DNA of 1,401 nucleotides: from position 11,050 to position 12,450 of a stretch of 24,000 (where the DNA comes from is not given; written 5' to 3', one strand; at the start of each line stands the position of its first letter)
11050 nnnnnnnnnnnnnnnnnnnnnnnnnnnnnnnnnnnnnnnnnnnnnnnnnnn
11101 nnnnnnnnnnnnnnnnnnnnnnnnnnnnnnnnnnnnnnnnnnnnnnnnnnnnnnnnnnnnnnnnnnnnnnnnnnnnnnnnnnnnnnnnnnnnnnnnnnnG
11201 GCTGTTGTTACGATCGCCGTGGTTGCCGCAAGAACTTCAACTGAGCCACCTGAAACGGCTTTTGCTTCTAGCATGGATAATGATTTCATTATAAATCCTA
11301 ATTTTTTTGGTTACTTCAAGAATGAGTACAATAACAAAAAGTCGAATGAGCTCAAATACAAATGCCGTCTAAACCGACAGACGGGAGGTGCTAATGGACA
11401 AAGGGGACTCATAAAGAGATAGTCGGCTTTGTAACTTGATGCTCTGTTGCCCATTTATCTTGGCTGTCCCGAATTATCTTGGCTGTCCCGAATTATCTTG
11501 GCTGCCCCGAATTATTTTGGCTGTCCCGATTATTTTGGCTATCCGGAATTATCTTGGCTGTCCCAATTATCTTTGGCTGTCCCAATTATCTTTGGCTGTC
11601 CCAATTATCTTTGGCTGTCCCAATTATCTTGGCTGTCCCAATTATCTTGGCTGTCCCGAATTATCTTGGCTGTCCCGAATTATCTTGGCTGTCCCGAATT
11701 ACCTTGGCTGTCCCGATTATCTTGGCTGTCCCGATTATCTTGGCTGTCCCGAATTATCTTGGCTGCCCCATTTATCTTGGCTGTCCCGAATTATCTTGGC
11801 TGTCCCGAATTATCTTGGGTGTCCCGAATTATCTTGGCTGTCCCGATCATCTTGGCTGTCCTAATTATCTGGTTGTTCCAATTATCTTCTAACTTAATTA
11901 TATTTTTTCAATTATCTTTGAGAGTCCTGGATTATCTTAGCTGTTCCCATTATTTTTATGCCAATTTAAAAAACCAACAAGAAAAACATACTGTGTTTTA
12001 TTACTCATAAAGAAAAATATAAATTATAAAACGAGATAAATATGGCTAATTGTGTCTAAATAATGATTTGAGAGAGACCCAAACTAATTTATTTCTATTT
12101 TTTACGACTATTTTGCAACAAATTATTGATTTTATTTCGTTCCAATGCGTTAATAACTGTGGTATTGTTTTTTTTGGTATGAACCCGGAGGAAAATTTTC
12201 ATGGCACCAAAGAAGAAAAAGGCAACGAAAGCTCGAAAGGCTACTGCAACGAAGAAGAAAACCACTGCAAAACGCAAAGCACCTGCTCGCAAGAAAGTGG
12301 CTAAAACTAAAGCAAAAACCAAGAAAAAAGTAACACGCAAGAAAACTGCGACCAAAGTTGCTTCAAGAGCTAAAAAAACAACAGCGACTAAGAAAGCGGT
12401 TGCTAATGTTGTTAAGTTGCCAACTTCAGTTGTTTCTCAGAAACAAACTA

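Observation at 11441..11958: Half-kilobase array of ~23 spacer-less 18-19 bp direct repeats between the peptide gene and the HU-like gene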

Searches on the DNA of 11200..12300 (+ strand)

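Call 54: search_dna_similar(query=window:11441-11958:+, collection=plasmids, mode=distant, max_rows=10)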
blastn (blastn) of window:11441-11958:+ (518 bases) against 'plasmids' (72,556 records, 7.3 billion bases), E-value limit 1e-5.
No match.
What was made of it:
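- On Plasmid iterons: No plasmid match (call 54).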

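Call 55: search_dna_similar(query=window:11441-11958:+, collection=phages, mode=distant, max_rows=10)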
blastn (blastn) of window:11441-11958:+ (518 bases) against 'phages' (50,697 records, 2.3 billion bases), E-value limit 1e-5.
No match.

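Call 63: search_rna_families(source=window, start=11200, end=12300, threshold=evalue, max_evalue=1)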
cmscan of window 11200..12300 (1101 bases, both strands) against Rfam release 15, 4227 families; matches with E-value up to 1: 1.
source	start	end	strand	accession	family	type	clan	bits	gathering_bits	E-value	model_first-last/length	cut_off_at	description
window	11260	11463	-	RF02091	DAOA-AS1_2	Gene; lncRNA;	-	14.8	43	0.66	1-205/205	no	DAOA antisense RNA 1 conserved region 2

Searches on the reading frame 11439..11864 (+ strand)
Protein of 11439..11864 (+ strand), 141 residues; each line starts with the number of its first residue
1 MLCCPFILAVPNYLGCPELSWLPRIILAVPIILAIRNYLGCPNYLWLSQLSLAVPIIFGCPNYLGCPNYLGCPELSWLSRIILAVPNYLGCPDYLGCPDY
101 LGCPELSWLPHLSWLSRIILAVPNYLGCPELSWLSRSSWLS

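Call 28: find_encoding_contigs(protein=window:11439-11864:+, flank=1500, max_places=10)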
Protein window:11439-11864:+ (141 aa): 3 contigs read that carry it; 1 place shown.
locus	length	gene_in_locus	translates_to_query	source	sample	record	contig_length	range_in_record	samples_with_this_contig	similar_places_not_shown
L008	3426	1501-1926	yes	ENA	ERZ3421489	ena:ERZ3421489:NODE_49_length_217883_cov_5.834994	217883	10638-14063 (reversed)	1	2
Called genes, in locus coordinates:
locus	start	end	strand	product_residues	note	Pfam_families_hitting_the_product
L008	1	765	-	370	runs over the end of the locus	PF01408:GFO_IDH_MocA, PF02894:GFO_IDH_MocA_C, PF22725:GFO_IDH_MocA_C3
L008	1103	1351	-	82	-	-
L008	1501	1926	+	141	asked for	-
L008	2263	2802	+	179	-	-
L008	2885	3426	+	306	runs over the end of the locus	PF20434:BD-FAE, PF07859:Abhydrolase_3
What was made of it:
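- Closest known: Intergenic minisatellites. Different: Copy-number polymorphism, which defines a VNTR, has not been shown here (call 28).
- Copy-number variation, which defines a VNTR, was not seen: three contigs carry the same array (call 28). Three long contigs of different lengths carry the identical array-spanning ORF (call 28).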

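Call 31: search_protein_families(library=pfam, proteins=[window:11439-11864:+], max_evalue=0.001)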
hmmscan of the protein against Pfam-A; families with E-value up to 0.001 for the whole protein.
window:11439-11864:+ (141 aa): 0 families

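Call 45: list_cluster_members(proteins=[window:11439-11861:+, window:12201-12737:+, window:11044-11289:-])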
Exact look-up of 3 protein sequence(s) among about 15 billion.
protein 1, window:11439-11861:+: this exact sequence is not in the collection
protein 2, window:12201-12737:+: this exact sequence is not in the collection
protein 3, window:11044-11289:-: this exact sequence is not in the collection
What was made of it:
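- Tried and rejected: The exact-sequence cluster look-up of the three local proteins returned 'not in the collection' (call 45).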
